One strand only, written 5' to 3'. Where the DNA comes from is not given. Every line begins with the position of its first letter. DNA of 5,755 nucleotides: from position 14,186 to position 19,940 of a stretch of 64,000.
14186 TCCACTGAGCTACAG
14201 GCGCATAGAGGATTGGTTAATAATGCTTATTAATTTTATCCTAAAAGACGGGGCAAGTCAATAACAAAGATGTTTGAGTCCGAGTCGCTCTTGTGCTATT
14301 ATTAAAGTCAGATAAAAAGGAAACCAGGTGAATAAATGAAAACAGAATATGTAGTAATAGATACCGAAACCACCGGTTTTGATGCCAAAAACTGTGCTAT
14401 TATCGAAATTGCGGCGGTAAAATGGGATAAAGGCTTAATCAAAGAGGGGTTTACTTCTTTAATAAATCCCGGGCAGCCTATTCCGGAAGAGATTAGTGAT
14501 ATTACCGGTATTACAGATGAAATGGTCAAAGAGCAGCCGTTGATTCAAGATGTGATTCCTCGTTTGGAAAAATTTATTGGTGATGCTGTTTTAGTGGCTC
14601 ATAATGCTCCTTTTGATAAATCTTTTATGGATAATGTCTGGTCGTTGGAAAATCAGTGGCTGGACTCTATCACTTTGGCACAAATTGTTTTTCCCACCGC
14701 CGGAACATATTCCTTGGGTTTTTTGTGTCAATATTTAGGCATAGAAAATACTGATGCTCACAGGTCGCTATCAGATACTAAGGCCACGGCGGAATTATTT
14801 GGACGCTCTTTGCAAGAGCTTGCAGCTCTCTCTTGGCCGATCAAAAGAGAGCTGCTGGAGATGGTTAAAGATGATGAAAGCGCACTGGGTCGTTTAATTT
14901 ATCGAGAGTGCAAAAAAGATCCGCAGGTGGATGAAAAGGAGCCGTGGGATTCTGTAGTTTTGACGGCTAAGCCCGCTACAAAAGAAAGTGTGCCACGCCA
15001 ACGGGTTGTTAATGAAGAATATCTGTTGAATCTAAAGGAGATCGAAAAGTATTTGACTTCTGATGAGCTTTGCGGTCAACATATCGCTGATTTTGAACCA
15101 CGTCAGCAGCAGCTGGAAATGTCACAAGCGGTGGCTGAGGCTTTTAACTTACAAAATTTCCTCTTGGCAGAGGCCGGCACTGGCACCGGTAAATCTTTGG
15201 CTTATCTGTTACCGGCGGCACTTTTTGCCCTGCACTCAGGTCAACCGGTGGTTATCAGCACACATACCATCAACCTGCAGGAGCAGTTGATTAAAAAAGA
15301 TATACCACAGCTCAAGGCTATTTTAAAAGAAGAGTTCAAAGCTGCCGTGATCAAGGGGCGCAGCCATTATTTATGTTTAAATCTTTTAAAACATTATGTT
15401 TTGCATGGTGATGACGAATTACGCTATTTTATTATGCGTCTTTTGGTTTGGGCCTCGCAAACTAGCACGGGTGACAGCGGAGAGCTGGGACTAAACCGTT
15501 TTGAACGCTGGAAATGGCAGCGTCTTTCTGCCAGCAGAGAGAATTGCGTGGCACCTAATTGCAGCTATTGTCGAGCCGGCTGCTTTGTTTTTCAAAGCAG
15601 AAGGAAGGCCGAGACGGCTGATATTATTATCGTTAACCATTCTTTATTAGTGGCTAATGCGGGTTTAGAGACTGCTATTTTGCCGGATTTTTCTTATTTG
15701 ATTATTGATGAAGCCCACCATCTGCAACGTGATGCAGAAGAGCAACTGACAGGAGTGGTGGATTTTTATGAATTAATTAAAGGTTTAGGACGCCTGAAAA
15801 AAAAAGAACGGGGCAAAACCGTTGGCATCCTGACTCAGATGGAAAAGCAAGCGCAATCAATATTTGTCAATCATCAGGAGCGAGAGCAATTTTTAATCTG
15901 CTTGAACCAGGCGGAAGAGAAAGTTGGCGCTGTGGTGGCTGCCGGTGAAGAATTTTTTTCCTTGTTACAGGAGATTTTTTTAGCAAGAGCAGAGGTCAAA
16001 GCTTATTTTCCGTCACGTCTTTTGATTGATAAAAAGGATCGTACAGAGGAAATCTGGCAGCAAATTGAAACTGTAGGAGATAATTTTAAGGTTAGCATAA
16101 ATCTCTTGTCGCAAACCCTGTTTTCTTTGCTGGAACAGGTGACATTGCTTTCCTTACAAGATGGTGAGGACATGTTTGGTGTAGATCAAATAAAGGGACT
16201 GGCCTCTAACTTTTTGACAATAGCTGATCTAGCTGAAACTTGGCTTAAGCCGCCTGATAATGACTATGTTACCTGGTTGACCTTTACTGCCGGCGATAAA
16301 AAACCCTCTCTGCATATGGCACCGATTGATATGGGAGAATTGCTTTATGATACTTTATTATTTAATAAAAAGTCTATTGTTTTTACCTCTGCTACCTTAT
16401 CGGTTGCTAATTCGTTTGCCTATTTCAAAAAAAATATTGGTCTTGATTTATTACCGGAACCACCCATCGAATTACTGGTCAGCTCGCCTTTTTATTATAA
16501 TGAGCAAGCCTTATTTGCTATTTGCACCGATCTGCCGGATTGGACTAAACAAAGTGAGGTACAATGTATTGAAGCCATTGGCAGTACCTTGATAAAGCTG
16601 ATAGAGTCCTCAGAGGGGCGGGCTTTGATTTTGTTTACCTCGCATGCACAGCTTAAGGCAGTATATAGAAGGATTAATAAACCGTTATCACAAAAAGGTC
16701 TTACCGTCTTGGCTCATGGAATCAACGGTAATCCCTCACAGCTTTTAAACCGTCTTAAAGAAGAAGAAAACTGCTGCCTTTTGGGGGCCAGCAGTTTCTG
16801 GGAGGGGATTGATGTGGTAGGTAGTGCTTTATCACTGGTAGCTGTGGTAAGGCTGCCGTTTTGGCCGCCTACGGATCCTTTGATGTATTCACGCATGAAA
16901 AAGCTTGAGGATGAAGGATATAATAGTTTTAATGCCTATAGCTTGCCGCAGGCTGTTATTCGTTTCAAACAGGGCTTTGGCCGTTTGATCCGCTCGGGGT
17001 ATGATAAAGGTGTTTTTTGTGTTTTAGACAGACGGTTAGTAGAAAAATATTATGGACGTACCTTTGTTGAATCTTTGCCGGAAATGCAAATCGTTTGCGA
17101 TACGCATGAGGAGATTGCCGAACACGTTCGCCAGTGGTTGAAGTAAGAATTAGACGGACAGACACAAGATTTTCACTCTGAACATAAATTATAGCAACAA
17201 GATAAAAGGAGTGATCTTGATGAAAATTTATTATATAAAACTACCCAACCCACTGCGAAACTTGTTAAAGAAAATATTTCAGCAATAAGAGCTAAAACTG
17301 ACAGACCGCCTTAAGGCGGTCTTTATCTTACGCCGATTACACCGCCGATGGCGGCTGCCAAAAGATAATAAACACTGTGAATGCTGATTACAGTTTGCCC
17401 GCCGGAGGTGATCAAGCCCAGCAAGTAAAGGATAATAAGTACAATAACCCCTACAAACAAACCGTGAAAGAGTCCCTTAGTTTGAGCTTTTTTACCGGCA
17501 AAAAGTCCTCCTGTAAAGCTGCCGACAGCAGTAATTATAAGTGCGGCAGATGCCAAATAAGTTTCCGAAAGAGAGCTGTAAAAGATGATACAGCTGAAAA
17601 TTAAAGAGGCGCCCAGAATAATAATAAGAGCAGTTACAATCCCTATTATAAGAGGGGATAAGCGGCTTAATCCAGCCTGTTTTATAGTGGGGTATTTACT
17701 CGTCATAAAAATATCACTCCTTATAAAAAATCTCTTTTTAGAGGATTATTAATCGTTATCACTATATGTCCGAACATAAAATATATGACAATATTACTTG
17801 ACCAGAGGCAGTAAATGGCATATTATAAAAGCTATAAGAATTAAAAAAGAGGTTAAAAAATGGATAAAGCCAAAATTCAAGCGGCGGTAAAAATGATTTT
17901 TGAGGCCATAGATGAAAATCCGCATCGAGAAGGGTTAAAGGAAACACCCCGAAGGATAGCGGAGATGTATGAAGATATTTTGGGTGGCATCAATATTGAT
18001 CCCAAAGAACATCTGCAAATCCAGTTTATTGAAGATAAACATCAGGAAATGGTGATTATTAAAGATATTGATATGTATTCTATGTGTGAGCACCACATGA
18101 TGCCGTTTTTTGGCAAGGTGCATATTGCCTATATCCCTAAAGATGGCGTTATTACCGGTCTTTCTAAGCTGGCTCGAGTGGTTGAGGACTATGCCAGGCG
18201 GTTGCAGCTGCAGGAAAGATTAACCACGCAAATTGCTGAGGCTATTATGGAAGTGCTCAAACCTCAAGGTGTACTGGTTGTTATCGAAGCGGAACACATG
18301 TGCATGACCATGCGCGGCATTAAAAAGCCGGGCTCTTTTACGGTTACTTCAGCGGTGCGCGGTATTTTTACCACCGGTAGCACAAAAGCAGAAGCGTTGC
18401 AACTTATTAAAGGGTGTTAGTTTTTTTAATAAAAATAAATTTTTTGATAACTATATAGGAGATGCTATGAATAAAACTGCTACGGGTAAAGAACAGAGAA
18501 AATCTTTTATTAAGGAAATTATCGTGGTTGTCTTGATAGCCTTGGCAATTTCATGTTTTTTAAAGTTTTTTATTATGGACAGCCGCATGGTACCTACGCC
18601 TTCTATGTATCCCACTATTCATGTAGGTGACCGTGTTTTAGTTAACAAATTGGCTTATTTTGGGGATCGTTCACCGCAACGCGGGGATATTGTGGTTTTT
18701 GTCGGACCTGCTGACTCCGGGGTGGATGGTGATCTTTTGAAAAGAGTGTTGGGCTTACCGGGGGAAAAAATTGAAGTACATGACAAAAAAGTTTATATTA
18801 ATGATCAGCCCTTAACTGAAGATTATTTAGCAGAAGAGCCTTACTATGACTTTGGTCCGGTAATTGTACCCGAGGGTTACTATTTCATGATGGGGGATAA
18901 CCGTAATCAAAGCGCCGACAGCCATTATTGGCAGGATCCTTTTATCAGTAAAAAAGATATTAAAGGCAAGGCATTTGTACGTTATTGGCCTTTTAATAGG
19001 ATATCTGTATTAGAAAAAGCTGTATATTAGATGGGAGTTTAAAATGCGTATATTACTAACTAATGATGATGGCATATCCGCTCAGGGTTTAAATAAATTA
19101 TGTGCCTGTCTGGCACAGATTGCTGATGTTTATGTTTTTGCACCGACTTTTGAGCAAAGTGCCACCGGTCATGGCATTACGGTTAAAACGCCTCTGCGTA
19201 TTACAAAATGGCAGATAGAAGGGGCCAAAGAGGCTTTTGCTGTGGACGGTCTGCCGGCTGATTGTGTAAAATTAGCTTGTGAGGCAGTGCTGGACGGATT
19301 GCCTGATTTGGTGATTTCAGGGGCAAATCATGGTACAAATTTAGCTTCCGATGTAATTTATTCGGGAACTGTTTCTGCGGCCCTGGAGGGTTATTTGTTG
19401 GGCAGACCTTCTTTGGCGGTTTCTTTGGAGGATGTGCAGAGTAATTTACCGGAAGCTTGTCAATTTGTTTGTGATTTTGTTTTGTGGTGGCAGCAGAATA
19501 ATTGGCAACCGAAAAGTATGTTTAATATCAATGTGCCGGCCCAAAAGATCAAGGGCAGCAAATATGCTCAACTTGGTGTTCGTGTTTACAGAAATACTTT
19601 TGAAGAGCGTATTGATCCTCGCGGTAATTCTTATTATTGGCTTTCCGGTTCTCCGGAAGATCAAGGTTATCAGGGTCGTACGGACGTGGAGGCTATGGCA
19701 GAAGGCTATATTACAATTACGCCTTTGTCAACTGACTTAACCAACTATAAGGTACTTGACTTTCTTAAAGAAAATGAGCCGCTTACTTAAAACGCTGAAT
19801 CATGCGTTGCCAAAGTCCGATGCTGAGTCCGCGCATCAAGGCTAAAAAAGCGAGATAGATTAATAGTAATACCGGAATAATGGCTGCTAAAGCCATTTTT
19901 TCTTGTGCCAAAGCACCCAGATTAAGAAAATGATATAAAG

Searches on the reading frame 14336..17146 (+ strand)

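Call 36: search_protein_families(library=pfam, max_evalue=0.000001, proteins=[window:14336-17146:+])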
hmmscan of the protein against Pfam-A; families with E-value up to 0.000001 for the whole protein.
window:14336-17146:+ (936 aa): 4 families
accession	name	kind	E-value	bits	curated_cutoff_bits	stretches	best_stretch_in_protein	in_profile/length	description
PF13307.12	Helicase_C_2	-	2.3e-42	145.3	25.3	1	753-916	2-169/170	Helicase C-terminal domain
PF00929.31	RNase_T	-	1.2e-35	123.9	24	1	6-155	1-164/164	Exonuclease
PF00270.35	DEAD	-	1e-10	42.1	26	0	274-321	15-64/167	DEAD/DEAH box helicase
PF04851.21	ResIII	-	2.4e-09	37.8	22.5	0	253-332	2-79/164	Type III restriction enzyme, res subunit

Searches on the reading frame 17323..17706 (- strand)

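Call 34: search_protein_families(library=pfam, max_evalue=0.00001, proteins=[window:17323-17706:-])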
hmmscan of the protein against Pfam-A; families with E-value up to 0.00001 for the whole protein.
window:17323-17706:- (127 aa): 1 family
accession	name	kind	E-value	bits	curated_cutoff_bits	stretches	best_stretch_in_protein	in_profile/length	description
PF12670.12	DUF3792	-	1.4e-19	70.8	31.3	1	16-125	2-115/115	Protein of unknown function (DUF3792)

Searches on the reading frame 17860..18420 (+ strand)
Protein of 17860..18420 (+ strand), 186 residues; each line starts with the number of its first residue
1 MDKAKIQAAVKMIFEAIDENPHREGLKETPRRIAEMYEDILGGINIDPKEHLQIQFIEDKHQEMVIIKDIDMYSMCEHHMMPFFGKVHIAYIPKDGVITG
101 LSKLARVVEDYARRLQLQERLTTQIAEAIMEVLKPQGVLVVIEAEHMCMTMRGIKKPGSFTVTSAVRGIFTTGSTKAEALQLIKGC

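Call 34: search_protein_families(library=pfam, max_evalue=0.00001, proteins=[window:17860-18420:+])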
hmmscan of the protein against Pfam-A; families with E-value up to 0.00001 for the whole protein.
window:17860-18420:+ (186 aa): 1 family
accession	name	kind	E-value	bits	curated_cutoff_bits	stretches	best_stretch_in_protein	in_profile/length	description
PF01227.27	GTP_cyclohydroI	-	5.1e-75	251.3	27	1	6-183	1-178/179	GTP cyclohydrolase I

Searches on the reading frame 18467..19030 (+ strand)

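Call 34: search_protein_families(library=pfam, max_evalue=0.00001, proteins=[window:18467-19030:+])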
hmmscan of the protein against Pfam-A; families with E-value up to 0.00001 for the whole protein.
window:18467-19030:+ (187 aa): 1 family
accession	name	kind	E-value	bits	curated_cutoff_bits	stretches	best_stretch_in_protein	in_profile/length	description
PF10502.14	Peptidase_S26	-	6.4e-47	160.1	22.9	1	16-174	2-168/168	Signal peptidase, peptidase S26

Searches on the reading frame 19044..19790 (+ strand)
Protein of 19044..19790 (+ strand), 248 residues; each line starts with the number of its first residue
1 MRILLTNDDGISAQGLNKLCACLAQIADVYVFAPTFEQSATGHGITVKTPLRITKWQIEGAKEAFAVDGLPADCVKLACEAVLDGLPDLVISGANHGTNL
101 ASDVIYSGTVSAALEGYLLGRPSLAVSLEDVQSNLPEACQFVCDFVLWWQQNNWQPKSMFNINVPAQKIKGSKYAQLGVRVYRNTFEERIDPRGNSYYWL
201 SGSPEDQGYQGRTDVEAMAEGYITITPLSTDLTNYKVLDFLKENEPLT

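Call 34: search_protein_families(library=pfam, max_evalue=0.00001, proteins=[window:19044-19790:+])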
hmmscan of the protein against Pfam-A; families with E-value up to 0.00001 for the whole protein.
window:19044-19790:+ (248 aa): 1 family
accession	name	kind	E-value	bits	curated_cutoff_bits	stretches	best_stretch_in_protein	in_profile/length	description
PF01975.23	SurE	-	3e-55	187.4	22.1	1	3-183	1-188/189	Survival protein SurE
